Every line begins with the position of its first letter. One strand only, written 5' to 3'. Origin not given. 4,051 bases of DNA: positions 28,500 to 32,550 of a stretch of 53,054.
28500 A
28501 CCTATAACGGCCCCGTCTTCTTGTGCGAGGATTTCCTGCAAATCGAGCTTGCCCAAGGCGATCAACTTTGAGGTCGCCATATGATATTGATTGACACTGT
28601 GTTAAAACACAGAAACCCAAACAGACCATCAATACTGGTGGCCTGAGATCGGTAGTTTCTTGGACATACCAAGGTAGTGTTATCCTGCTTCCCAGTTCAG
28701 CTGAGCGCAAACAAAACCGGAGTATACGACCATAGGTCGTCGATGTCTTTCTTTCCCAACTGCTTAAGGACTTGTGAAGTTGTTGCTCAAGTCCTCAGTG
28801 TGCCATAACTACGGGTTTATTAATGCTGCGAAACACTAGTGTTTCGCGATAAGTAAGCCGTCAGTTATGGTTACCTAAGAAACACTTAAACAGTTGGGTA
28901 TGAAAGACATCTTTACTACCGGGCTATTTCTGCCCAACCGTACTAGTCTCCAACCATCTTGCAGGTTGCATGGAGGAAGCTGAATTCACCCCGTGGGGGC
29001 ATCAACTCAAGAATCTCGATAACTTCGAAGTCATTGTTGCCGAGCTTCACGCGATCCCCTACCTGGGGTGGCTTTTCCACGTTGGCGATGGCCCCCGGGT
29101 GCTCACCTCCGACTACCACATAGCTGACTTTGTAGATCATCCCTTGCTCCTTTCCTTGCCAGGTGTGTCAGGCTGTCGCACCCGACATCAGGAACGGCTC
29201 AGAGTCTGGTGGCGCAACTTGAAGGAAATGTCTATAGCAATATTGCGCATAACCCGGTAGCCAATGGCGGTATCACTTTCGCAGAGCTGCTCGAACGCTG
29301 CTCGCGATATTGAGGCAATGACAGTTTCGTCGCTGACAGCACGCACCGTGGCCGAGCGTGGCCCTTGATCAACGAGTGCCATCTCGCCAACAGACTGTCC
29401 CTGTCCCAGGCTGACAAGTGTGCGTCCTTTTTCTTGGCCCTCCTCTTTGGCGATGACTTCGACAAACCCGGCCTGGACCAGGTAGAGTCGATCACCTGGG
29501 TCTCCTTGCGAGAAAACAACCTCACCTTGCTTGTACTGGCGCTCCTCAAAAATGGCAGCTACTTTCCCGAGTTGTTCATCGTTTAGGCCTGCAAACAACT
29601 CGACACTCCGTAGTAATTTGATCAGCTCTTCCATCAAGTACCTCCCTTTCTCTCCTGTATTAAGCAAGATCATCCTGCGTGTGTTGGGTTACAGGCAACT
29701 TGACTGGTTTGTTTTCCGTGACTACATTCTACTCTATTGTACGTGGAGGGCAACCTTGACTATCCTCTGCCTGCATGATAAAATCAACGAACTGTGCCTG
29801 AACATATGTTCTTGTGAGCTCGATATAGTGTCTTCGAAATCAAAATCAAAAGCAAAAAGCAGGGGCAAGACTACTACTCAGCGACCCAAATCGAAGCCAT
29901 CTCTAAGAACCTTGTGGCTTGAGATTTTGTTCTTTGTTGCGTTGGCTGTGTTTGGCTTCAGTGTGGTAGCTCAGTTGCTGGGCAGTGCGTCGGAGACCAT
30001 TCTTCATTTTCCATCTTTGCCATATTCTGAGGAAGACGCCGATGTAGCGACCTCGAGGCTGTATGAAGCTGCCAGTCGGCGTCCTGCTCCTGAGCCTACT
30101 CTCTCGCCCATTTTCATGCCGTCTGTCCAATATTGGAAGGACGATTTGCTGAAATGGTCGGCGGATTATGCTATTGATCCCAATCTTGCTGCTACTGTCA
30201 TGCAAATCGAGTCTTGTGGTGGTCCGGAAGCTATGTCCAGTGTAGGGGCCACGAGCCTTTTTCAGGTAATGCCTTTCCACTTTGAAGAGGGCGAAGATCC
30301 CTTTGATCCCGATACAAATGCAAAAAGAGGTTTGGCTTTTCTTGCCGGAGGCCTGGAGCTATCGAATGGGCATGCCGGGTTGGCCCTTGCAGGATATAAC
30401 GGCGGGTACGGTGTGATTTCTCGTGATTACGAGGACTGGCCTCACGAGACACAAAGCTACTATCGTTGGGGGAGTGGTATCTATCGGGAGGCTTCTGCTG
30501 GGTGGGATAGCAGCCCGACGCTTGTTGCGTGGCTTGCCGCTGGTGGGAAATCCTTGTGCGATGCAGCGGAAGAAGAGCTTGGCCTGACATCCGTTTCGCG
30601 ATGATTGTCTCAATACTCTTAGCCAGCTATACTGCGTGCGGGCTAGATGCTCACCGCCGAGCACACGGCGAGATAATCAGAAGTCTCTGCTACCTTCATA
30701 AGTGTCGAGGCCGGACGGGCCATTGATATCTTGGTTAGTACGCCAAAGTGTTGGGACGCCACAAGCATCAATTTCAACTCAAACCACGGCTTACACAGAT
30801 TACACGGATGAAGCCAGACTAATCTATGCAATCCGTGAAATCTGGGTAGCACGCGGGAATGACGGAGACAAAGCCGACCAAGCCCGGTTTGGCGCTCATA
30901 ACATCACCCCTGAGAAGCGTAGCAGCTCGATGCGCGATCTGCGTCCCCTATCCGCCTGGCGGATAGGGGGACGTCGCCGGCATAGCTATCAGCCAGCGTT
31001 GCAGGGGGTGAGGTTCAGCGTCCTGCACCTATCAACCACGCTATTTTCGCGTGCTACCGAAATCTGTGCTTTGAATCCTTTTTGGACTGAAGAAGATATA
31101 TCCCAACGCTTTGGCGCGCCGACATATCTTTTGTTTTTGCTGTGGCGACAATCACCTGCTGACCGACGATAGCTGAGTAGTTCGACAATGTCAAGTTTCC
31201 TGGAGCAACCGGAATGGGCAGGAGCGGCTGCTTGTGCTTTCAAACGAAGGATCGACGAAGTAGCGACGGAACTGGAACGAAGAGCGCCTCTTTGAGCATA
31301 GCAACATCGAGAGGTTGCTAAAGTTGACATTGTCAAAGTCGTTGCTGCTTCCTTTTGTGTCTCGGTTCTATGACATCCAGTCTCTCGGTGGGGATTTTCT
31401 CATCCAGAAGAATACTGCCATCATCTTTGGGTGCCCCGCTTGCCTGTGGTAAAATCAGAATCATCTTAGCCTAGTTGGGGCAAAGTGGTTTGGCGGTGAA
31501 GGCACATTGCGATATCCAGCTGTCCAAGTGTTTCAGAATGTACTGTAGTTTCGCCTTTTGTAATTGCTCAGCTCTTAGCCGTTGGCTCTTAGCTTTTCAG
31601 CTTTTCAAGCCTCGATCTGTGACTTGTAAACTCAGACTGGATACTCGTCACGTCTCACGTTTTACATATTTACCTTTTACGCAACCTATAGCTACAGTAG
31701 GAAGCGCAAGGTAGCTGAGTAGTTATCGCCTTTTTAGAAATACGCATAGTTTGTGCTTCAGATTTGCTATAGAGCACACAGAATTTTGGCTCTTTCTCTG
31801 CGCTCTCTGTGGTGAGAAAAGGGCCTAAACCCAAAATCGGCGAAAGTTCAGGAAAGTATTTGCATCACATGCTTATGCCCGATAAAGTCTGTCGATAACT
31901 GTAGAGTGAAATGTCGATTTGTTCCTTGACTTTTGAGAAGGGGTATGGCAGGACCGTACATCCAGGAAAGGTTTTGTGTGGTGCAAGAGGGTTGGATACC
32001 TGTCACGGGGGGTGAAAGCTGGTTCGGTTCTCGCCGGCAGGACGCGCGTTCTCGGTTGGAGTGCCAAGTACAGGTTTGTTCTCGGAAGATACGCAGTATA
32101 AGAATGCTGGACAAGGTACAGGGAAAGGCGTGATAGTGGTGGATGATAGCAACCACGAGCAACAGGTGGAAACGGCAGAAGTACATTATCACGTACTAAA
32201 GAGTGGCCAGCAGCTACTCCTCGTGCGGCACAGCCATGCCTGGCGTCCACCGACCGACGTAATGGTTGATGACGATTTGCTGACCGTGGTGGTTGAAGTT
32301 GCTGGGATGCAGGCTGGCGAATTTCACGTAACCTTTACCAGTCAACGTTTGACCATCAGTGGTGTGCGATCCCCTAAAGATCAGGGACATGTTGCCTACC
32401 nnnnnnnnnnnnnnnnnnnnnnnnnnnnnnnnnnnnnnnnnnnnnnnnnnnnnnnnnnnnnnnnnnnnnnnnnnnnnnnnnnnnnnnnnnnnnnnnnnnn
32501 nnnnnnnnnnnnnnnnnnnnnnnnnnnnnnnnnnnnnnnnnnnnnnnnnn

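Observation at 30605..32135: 1.5-kb ORF-poor, hairpin-rich tract between the transglycosylase gene and hsp20: candidate RNA locus or decayed gene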

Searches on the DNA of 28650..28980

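Call 101: search_rna_families(source=window, start=28650, end=28980, threshold=evalue, max_evalue=10)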
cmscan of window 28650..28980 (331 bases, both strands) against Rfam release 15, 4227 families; matches with E-value up to 10: 2.
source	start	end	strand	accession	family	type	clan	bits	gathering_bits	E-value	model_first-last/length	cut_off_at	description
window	28774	28826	+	RF01890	lincRNA-p21_2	Gene; lncRNA;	-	15.1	70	1.9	1-52/52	no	LincRNA-p21 conserved region 2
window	28793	28883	+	RF00662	mir-132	Gene; miRNA;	-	13.8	52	3.1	1-84/84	no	mir-132 microRNA precursor family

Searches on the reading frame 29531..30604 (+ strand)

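Call 7: search_protein_families(library=pfam, max_evalue=1, proteins=[window:29531-30604:+])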
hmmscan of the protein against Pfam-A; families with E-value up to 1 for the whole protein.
window:29531-30604:+ (357 aa): 1 family
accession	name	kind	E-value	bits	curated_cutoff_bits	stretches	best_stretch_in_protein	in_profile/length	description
PF01464.25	SLT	-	1.5e-14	54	21.3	1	208-299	5-104/117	Transglycosylase SLT domain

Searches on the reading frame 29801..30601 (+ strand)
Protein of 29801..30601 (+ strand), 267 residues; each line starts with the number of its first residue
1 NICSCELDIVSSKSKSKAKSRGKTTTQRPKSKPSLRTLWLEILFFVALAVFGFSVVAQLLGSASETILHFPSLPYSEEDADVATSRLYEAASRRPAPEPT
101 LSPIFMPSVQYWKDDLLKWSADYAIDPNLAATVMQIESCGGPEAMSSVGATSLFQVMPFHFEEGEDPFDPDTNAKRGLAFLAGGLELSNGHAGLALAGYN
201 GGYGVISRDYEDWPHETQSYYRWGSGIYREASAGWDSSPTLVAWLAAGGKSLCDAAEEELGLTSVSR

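Call 17: find_related_loci(query=window:29801-30601:+, collection=genome_contigs, flank=6000)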
Query window:29801-30601:+ (267 aa) in genome_contigs; peptide patterns used: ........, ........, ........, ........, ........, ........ (x = any residue, [..] = any of these).
600 stretches matched a pattern (row limit reached: there are more); 560 encode a relative of the query (tblastn E <= 1e-3); the best 80 are kept; 80 distinct loci.
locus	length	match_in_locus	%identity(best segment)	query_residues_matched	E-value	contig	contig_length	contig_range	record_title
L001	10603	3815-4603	79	1-267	2e-140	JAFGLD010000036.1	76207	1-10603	MAG: Anaerolineae bacterium isolate Zod_Metabat.387 k87_1667682, whole genome shotgun sequence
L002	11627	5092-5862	65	13-264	5e-110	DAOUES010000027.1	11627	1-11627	MAG TPA_asm: Anaerolineae bacterium isolate N6_304 k139_921908, whole genome shotgun sequence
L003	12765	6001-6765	64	13-264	2e-107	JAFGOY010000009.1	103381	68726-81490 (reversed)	MAG: Anaerolineae bacterium isolate Zod_Metabat.663 k87_1325340, whole genome shotgun sequence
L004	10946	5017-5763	64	14-262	2e-102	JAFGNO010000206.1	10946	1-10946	MAG: Anaerolineae bacterium isolate Zod_Metabat.549 k87_8659025, whole genome shotgun sequence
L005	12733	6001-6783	61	1-264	4e-101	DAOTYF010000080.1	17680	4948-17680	MAG TPA_asm: Anaerolineae bacterium isolate H23_308 k115_304030, whole genome shotgun sequence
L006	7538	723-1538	57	1-264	7e-98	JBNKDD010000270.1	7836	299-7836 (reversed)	MAG: Anaerolineae bacterium isolate F1.bin.9.permissive NODE_270_length_7836_cov_4.012244, whole genome shotgun sequence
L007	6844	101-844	62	19-266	3e-97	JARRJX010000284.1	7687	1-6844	MAG: Chloroflexota bacterium isolate Spart_031_MAG scaffold_34135, whole genome shotgun sequence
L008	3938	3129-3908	59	9-264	9e-97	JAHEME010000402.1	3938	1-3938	MAG: Chloroflexota bacterium isolate Ww65 NODE_81719_length_3938_cov_2.363636, whole genome shotgun sequence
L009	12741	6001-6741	61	9-264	7e-93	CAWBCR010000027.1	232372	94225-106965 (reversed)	MAG: uncultured Chloroflexia bacterium isolate MFD02416.bin.2.250 genome assembly, contig: contig_80474, whole genome sh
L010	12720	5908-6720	55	1-264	7e-91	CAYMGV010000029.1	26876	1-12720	MAG TPA_asm: uncultured Anaerolineae bacterium isolate SRP141376_co3_136 genome assembly, contig: NODE_4715_length_26876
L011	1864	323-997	61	36-262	3e-94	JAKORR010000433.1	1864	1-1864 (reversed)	MAG: Armatimonadota bacterium isolate all_maxbin.385_sub k201_1026494, whole genome shotgun sequence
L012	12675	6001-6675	61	36-262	2e-88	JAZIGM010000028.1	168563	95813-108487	MAG: Chloroflexota bacterium isolate polished_nanopore-bin.49 polished_nanopore-bin.49_contig_986, whole genome shotgun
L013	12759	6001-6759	62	12-264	2e-87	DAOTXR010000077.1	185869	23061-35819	MAG TPA_asm: Anaerolineae bacterium isolate H21_271 k133_2050497, whole genome shotgun sequence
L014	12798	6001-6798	52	3-262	6e-87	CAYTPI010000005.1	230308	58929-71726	MAG TPA_asm: uncultured Anaerolineae bacterium isolate SRP141376_co5_121 genome assembly, contig: NODE_53_length_230308_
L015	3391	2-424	77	126-266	2e-68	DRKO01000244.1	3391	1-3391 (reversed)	MAG TPA_asm: Chloroflexota bacterium isolate HyVt-442 HyVt-442_k145_333955, whole genome shotgun sequence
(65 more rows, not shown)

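Call 35: find_homologous_proteins(query=window:29912-30601:+, max_evalue=1e-40)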
Query window:29912-30601:+ (230 aa): 5380 proteins with E <= 1e-40 among 8000 candidates; the best 120 are listed.
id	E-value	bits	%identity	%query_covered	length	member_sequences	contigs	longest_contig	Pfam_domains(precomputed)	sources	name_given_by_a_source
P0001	2.9e-151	520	100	100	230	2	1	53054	PF01464.26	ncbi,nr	ncbi:MAG: transglycosylase SLT domain-containing protein [Anaerolineae bacterium]|nr:transglycosylas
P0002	4.7e-134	463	89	100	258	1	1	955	PF01464.26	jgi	jgi:hypothetical protein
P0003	2.2e-116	406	77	99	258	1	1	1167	PF01464.26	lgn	-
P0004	6.7e-116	404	79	98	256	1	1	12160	PF01464.26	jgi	jgi:hypothetical protein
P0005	2.2e-115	402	78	99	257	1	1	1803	PF01464.26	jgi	jgi:hypothetical protein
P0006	1.5e-114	399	78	98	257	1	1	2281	PF01464.26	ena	-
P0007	3.1e-114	399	77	99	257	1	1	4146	PF01464.26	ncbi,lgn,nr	ncbi:MAG: lytic transglycosylase domain-containing protein [Anaerolineae bacterium]|nr:lytic transgl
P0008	1.9e-112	393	77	99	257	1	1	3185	PF01464.26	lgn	-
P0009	2.1e-110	386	82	90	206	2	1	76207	PF01464.26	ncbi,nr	ncbi:MAG: transglycosylase SLT domain-containing protein [Anaerolineae bacterium]|nr:transglycosylas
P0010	5.1e-107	375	73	100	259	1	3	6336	PF01464.26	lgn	-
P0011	1.2e-100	354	70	98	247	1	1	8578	PF01464.26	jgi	jgi:soluble lytic murein transglycosylase-like protein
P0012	5.1e-100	352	70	99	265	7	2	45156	PF01464.26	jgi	-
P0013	9.6e-100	351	70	97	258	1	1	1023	PF01464.26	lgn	-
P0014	5.6e-99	349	69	98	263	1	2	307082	PF01464.26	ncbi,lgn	-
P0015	6.2e-98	345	68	98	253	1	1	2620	PF01464.26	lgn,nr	nr:transglycosylase SLT domain-containing protein [Anaerolineae bacterium]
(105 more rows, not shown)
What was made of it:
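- The window is a complete 53,054-bp MAG contig (call 35).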

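Call 36: find_encoding_contigs(protein=P0002, flank=5000, max_places=3)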
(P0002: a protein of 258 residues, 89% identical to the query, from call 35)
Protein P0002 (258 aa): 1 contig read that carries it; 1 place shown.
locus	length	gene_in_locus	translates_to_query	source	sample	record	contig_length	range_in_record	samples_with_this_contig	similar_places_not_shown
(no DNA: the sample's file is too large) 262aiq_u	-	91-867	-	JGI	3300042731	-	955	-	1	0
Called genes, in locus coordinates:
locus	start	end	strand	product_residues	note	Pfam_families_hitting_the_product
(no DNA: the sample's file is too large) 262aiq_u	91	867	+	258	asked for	PF01464:SLT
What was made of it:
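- Tried and rejected: The closest relative (P0002, 89% identical SLT) has no retrievable DNA (call 36).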

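Call 37: find_encoding_contigs(protein=P0004, flank=5000, max_places=3)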
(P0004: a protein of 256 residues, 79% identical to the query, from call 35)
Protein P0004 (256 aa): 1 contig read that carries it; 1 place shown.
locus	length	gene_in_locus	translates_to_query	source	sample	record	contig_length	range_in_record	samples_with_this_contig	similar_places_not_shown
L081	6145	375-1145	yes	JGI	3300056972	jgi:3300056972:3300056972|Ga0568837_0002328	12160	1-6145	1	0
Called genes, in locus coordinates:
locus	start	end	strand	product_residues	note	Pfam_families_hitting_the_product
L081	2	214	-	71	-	?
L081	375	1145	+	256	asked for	PF01464:SLT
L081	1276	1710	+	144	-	PF00011:HSP20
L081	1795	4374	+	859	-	PF02190:LON_substr_bdg, PF00004:AAA, PF07728:AAA_5 (weak), PF22667:Lon_lid, PF05362:Lon_C, PF13541:ChlI (weak)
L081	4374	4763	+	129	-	PF00072:Response_reg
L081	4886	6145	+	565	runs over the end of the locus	PF02811:PHP (faint), PF04326:SLFN_AlbA_2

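Call 38: find_encoding_contigs(protein=P0007, flank=5000, max_places=3)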
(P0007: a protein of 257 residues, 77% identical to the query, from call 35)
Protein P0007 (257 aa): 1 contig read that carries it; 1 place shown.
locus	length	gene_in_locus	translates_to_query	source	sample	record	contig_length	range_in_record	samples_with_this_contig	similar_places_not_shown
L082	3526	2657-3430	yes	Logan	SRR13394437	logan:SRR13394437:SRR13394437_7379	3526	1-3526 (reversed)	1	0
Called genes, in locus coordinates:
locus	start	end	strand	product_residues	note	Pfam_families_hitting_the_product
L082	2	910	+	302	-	?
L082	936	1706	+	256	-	PF23023:Anti-Pycsar_Apyc1, PF00753:Lactamase_B, PF12706:Lactamase_B_2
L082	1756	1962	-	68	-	-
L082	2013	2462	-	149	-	PF00027:cNMP_binding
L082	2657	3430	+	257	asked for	PF01464:SLT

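Call 39: find_encoding_contigs(protein=P0001, flank=4000, max_places=3)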
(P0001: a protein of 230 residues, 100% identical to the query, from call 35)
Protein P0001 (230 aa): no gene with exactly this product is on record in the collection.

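Call 45: find_encoding_contigs(protein=P0008, flank=5000, max_places=3)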
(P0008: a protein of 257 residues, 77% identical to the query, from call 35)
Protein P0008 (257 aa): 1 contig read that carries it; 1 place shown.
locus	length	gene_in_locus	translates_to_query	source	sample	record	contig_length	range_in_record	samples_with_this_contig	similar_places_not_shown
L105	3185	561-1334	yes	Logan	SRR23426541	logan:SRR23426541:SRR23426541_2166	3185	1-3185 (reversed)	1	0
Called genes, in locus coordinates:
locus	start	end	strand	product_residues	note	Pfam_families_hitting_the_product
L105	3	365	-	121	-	?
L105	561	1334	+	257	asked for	PF01464:SLT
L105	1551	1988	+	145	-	PF00011:HSP20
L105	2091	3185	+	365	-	?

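Call 46: find_encoding_contigs(protein=P0006, flank=5000, max_places=3)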
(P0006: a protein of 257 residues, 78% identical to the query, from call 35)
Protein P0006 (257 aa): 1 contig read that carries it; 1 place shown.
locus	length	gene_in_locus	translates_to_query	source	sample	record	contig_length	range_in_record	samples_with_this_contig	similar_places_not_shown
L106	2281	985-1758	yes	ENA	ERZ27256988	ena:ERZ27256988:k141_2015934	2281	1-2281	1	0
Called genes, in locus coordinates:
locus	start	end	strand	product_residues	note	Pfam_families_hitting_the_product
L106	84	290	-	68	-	-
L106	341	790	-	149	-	PF00027:cNMP_binding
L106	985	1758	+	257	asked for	PF01464:SLT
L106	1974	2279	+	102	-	?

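Call 47: find_encoding_contigs(protein=P0005, flank=5000, max_places=3)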
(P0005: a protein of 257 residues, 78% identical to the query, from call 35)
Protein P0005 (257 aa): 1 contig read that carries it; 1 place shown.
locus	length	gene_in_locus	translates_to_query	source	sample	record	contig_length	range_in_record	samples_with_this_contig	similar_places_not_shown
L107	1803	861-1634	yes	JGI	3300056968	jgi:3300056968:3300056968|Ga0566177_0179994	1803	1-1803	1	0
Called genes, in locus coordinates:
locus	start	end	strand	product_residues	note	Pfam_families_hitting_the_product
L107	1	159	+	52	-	?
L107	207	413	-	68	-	-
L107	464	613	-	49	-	-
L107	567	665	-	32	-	-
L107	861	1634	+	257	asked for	PF01464:SLT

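Call 50: find_encoding_contigs(protein=P0003, flank=5000, max_places=3)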
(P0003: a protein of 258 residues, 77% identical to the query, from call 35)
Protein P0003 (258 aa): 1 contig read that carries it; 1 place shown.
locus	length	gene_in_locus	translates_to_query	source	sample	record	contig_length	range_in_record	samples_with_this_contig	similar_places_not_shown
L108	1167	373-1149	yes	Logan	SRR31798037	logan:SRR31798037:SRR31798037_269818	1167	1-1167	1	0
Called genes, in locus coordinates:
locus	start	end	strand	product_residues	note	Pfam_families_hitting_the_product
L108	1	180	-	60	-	?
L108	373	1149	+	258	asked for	PF01464:SLT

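Call 51: find_encoding_contigs(protein=P0010, flank=5000, max_places=3)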
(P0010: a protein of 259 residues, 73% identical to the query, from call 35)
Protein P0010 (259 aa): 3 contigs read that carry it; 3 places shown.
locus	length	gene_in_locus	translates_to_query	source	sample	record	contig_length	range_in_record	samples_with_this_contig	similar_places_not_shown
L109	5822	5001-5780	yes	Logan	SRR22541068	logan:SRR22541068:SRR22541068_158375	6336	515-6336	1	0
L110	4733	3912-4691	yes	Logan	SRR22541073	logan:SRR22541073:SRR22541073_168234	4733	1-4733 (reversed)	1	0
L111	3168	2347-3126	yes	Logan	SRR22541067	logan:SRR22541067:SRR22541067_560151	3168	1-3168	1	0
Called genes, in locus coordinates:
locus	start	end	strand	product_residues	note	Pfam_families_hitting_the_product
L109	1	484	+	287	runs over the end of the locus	PF01790:LGT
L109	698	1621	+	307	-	PF00005:ABC_tran, PF13304:AAA_21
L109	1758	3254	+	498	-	PF01061:ABC2_membrane (weak), PF12698:ABC2_membrane_3, PF01944:SpoIIM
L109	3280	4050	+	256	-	PF23023:Anti-Pycsar_Apyc1, PF00753:Lactamase_B, PF12706:Lactamase_B_2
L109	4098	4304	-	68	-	-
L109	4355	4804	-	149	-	PF00027:cNMP_binding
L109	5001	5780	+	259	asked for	PF01464:SLT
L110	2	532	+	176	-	?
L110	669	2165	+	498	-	PF01061:ABC2_membrane (weak), PF12698:ABC2_membrane_3, PF01944:SpoIIM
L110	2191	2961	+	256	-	PF23023:Anti-Pycsar_Apyc1, PF00753:Lactamase_B, PF12706:Lactamase_B_2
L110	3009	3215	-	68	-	-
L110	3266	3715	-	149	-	PF00027:cNMP_binding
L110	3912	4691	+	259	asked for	PF01464:SLT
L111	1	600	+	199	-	?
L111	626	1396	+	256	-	PF23023:Anti-Pycsar_Apyc1, PF00753:Lactamase_B, PF12706:Lactamase_B_2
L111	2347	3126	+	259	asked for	PF01464:SLT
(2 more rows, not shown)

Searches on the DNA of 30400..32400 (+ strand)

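Call 4: search_rna_families(source=window, start=30400, end=32400, threshold=evalue, max_evalue=10, show_alignments=3)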
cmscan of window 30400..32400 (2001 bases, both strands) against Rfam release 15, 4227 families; matches with E-value up to 10: 5.
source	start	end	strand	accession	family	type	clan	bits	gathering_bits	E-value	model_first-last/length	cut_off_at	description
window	31354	31426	+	RF03109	Thermales-rpoB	Cis-reg;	-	18.8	77.3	0.58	1-89/89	no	Thermales-rpoB RNA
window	30897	31030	-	RF03076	Streptomyces-metH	Gene; sRNA;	-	17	50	5.5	1-120/120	no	Streptomyces-metH RNA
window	31431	31492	-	RF01866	ceN33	Gene; snRNA; snoRNA; CD-box;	-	15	75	8.7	1-118/118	no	C. elegans snoRNA ceN33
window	31354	31449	+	RF02150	MESTIT1_3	Gene; lncRNA;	-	14.5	60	5.4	1-99/99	no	MEST intronic transcript 1, antisense RNA conserved region 3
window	30765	30829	+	RF00289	SNORND104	Gene; snRNA; snoRNA; CD-box;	CL00077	14.3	40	5.3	1-70/70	no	Small nucleolar RNA SNORD104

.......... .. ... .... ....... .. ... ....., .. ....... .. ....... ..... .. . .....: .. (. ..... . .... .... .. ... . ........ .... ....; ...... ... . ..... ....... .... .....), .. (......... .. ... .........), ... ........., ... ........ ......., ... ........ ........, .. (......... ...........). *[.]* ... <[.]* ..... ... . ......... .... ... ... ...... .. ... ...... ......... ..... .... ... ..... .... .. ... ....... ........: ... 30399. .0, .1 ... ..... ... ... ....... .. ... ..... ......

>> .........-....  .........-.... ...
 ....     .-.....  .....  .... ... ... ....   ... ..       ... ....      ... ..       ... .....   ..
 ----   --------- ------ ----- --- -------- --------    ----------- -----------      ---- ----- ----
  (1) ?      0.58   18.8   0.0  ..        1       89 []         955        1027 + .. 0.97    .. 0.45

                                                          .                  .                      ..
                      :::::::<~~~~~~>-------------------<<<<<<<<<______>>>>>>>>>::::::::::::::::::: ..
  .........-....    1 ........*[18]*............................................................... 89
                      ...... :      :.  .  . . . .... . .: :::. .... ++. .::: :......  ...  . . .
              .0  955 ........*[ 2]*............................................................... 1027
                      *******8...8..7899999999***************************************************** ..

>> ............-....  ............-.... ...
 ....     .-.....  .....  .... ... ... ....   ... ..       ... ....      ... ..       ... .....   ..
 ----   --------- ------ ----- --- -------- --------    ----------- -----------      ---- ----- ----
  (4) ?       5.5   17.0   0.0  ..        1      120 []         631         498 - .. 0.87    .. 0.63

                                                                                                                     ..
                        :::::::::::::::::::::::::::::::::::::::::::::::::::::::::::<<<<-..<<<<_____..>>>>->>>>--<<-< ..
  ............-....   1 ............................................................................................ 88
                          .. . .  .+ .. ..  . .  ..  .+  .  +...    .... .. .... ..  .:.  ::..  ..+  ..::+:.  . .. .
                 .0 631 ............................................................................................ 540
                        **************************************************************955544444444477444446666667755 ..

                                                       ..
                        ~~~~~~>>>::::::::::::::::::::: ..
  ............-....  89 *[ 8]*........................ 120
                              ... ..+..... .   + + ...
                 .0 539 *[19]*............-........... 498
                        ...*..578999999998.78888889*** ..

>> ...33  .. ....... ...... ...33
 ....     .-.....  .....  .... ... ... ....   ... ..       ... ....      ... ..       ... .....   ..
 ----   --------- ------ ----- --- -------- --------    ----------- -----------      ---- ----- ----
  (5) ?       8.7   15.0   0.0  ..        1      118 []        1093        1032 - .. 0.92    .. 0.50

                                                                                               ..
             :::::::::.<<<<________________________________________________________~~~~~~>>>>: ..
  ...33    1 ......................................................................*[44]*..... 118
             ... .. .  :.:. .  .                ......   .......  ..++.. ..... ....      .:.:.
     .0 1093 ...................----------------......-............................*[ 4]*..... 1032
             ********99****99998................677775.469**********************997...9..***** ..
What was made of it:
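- On Any Rfam 15 RNA family: The best sub-threshold hit in the tract is Thermales-rpoB at 18.8 bits against 77.3 required, E = 0.58 (call 4).
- On RNA thermometer (ROSE or fourU): No hit at E<=10 (call 4).
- No ROSE, fourU or other Rfam hit (call 4).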

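Call 20: search_dna_similar(query=window:30605-32135:+, collection=plasmids, mode=distant, max_evalue=0.001)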
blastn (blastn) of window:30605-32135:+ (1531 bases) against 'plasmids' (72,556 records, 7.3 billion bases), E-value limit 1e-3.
No match.

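Call 21: search_dna_similar(query=window:30605-32135:+, collection=phages, mode=distant, max_evalue=0.001)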
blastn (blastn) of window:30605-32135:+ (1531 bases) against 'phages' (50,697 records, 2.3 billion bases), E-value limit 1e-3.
No match.
